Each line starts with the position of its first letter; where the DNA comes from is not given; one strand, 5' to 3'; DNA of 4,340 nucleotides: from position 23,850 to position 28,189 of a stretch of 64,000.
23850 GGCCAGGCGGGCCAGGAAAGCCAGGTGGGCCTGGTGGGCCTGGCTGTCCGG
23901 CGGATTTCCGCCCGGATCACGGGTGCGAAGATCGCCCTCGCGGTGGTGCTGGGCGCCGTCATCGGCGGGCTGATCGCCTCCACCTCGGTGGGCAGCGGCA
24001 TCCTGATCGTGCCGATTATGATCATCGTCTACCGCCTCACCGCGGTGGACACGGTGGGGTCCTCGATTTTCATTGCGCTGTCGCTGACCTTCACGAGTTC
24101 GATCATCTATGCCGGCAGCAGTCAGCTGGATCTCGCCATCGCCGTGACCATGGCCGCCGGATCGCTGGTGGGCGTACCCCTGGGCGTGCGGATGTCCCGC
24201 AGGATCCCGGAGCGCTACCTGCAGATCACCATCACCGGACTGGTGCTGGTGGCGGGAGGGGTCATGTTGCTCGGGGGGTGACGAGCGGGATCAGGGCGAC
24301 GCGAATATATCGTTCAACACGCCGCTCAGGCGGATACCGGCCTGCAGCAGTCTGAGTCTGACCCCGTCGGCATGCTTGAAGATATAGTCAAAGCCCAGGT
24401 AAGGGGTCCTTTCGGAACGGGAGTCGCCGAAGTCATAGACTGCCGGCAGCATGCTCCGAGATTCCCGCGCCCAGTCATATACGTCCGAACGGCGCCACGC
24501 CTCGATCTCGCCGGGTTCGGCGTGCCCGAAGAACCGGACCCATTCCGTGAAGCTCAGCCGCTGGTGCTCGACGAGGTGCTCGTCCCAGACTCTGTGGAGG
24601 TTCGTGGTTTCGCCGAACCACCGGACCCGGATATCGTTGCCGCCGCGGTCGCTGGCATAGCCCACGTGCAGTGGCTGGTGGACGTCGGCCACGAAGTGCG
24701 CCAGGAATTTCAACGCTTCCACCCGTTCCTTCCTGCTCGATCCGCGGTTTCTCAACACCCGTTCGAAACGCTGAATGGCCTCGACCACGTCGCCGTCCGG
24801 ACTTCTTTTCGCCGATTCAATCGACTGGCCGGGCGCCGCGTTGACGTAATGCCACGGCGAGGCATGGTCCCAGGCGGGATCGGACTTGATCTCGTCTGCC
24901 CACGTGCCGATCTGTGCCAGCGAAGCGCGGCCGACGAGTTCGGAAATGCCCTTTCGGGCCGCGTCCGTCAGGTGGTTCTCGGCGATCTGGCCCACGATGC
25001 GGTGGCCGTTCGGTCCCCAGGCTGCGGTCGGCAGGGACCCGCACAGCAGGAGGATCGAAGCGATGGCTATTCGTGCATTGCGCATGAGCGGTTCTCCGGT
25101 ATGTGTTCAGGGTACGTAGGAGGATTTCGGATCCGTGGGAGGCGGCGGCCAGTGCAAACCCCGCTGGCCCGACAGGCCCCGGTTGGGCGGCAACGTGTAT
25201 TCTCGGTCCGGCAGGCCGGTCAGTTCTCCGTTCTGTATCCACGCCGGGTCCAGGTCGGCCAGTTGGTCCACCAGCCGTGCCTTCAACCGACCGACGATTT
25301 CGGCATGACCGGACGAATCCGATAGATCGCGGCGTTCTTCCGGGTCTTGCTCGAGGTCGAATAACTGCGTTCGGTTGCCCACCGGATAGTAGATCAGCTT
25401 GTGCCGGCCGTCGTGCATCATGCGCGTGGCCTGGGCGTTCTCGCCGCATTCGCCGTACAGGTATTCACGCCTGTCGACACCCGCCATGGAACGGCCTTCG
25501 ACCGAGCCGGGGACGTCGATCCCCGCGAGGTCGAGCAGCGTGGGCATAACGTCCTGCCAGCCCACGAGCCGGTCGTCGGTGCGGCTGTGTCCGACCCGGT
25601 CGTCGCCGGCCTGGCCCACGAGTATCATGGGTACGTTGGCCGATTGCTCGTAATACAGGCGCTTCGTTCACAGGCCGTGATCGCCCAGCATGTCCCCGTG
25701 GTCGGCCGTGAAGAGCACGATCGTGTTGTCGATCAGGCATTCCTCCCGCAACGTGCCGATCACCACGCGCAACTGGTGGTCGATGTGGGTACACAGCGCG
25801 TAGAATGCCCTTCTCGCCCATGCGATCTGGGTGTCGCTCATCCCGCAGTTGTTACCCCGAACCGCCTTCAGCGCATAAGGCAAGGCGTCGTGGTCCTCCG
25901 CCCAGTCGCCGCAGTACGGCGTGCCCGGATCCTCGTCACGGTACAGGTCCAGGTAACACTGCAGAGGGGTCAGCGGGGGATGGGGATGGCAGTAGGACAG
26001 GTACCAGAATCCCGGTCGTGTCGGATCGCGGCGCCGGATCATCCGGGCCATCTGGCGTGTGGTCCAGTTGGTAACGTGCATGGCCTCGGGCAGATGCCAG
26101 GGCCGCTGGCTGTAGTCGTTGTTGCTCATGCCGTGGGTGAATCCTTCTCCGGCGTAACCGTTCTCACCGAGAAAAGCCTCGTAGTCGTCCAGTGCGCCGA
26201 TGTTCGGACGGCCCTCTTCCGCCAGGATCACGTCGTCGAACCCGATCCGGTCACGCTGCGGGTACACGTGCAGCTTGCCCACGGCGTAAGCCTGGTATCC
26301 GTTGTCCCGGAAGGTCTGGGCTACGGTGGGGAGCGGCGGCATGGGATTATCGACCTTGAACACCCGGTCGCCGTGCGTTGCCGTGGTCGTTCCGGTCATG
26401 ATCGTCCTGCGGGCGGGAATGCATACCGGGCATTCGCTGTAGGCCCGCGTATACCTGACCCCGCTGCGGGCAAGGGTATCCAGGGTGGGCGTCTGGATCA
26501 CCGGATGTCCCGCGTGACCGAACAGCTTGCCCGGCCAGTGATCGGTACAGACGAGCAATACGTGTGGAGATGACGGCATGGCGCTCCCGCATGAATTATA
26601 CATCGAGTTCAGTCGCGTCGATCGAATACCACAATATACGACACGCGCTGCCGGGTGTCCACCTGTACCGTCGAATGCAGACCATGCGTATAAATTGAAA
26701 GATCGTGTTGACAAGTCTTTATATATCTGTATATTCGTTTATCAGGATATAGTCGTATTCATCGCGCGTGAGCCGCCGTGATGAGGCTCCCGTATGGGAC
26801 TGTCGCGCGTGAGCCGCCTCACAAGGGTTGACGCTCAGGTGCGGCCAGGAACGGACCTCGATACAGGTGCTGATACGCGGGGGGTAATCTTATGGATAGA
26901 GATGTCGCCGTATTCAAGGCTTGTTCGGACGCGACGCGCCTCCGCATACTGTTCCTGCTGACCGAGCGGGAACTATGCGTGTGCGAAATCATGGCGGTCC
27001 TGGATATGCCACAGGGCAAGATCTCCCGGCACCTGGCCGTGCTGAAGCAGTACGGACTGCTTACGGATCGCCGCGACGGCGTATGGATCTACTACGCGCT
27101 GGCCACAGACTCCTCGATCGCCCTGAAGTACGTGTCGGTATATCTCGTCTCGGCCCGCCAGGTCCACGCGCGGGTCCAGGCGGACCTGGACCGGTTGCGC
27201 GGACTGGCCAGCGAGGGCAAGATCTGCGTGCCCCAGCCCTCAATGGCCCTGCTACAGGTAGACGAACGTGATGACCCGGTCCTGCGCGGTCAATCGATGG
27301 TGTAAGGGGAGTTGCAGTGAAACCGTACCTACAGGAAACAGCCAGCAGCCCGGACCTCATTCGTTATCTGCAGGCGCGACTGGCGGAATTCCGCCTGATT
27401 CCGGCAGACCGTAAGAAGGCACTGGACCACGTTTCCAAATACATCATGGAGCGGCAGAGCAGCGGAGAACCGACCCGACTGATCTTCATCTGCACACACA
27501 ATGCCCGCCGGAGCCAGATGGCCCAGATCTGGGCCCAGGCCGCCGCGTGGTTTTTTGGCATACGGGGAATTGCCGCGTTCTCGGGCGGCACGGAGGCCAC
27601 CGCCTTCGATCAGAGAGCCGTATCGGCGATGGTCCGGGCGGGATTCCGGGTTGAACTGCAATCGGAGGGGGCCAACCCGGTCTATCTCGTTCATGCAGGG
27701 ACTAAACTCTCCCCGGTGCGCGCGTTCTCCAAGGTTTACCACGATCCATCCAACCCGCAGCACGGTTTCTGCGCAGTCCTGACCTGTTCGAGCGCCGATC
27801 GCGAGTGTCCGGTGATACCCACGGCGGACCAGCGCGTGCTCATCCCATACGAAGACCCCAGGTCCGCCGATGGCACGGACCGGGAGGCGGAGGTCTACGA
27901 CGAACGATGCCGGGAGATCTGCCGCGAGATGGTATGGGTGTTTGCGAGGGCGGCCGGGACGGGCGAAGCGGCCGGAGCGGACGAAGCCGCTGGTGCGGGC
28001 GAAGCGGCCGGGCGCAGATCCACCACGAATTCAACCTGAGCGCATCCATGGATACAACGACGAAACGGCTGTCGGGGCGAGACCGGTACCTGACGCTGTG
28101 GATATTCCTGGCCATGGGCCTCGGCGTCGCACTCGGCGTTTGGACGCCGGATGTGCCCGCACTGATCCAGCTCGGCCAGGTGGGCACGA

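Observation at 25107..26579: Otherwise intact cytoplasmic sulfatase interrupted by a single in-frame TGA exactly at a conserved tryptophan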

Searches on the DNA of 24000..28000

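Call 37: search_rna_families(source=window, start=24000, end=28000, threshold=evalue, max_evalue=1)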
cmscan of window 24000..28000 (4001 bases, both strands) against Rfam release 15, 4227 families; matches with E-value up to 1: 1.
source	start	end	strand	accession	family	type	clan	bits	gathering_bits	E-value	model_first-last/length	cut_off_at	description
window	27581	27736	-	RF02267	Vax2os1_2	Gene; lncRNA;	-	11.6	55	0.21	1-466/466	no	Vax2os1 conserved region 2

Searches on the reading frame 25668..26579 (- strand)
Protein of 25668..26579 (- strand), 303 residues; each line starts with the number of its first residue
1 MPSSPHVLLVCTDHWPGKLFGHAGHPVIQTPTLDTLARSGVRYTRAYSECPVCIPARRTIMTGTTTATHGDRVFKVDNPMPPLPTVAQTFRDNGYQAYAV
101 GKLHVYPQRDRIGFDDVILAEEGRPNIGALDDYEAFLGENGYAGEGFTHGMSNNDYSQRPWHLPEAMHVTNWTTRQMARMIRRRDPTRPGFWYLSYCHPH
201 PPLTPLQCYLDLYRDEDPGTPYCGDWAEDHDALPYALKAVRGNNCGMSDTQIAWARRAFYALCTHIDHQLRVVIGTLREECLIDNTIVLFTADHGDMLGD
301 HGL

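Call 12: find_encoding_contigs(protein=window:25668-26579:-, flank=3000, max_places=4)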
Protein window:25668-26579:- (303 aa): 6 contigs read that carry it; 2 places shown.
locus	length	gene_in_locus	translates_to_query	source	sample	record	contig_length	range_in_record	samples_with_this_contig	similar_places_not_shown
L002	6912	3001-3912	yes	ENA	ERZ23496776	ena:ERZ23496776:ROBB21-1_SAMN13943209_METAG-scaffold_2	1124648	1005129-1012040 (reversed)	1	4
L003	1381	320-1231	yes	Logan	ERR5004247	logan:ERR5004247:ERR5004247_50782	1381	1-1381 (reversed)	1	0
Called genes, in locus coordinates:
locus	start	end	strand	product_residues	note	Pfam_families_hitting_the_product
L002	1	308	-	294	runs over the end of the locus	PF00892:EamA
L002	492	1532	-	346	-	PF01758:SBF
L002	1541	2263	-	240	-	-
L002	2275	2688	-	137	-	PF01022:HTH_5, PF12840:HTH_20 (weak)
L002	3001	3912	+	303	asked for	PF00884:Sulfatase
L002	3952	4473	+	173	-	PF16347:SGSH_C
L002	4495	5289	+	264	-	PF02265:S1-P1_nuclease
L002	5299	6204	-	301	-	PF01925:TauE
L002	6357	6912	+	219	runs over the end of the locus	PF00293:NUDIX (faint), PF21906:WHD_NrtR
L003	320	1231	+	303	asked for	PF00884:Sulfatase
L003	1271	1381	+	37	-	?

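Call 22: list_cluster_members(proteins=[P0001, window:25668-26579:-, window:25107-25628:-, window:24291-25085:-])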
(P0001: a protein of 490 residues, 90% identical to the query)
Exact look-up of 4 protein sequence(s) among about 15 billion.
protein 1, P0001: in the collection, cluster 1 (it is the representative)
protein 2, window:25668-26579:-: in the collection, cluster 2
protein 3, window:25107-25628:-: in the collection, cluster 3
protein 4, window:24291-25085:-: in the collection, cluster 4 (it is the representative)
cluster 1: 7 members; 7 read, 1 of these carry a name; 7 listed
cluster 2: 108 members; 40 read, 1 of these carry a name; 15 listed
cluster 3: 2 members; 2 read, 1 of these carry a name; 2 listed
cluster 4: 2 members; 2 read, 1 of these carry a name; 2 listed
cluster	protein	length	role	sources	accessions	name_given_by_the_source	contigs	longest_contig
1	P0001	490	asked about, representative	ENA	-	-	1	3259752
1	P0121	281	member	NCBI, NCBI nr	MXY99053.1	MAG: sulfatase-like hydrolase/transferase, partial [Gemmatimonadetes bacterium] | sulfatase-like hydrolase/transferase [Gemmatimonadota bacterium]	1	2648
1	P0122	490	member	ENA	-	-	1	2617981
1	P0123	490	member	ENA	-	-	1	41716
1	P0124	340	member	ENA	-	-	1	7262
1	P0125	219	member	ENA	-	-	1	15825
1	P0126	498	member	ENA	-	-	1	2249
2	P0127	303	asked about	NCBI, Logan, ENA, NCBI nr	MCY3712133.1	MAG: sulfatase-like hydrolase/transferase [Gemmatimonadetes bacterium] | sulfatase-like hydrolase/transferase [Gemmatimonadota bacterium]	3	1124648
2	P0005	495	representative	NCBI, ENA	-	-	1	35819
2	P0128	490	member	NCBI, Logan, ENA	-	-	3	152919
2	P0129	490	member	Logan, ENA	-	-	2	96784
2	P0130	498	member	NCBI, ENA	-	-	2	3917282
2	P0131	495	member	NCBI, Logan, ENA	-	-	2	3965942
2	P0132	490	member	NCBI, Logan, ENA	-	-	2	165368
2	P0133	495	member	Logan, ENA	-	-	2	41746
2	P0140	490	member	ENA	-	-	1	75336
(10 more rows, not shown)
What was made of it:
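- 25668..26579 (-): N-terminal fragment, called and deposited as a separate 303-aa protein (MCY3712133.1, 'sulfatase-like hydrolase/transferase'). calls 12, 22
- Gene callers and NCBI annotate two CDS (calls 12, 22).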

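Call 27: find_encoding_contigs(protein=P0140, flank=10000, max_places=3)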
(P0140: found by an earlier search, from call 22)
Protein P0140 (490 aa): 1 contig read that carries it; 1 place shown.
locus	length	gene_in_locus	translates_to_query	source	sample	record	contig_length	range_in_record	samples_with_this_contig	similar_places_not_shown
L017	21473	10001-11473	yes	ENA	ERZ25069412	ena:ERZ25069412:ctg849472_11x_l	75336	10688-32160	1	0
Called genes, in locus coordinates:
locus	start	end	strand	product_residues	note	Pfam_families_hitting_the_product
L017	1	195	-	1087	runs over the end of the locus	PF00873:ACR_tran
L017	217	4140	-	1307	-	PF00873:ACR_tran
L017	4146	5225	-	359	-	PF00364:Biotin_lipoyl (faint), PF25917:BSH_RND, PF25919:BSH_CusB (weak), PF25973:BSH_CzcB, PF25984:BSH_YknX (weak), PF25954:Beta-barrel_RND_2, PF25990:Beta-barrel_YknX (weak), PF25989:YknX_C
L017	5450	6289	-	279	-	PF04909:Amidohydro_2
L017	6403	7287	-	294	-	PF00892:EamA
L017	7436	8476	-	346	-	PF01758:SBF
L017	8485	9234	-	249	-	PF01451:LMWPc (weak)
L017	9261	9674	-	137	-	PF01022:HTH_5, PF12840:HTH_20 (weak)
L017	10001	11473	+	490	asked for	PF00884:Sulfatase, PF16347:SGSH_C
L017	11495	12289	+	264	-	PF02265:S1-P1_nuclease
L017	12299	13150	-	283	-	PF01925:TauE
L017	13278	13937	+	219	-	PF00293:NUDIX (weak), PF21906:WHD_NrtR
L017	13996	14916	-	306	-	PF02775:TPP_enzyme_C, PF12367:PFO_beta_C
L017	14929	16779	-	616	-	PF01558:POR, PF01855:POR_N, PF02776:TPP_enzyme_N (faint), PF02780:Transketolase_C (weak), PF17147:PFOR_II (weak)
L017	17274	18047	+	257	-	PF05721:PhyH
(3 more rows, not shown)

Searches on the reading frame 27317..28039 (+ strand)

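Call 35: search_protein_families(library=pfam, proteins=[window:27317-28039:+], max_evalue=0.001)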
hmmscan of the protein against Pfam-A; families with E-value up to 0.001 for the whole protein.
window:27317-28039:+ (240 aa): 1 family
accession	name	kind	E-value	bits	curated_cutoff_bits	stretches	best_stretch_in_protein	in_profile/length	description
PF01451.26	LMWPc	-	0.00041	21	23.2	1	56-113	2-63/144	Low molecular weight phosphotyrosine protein phosphatase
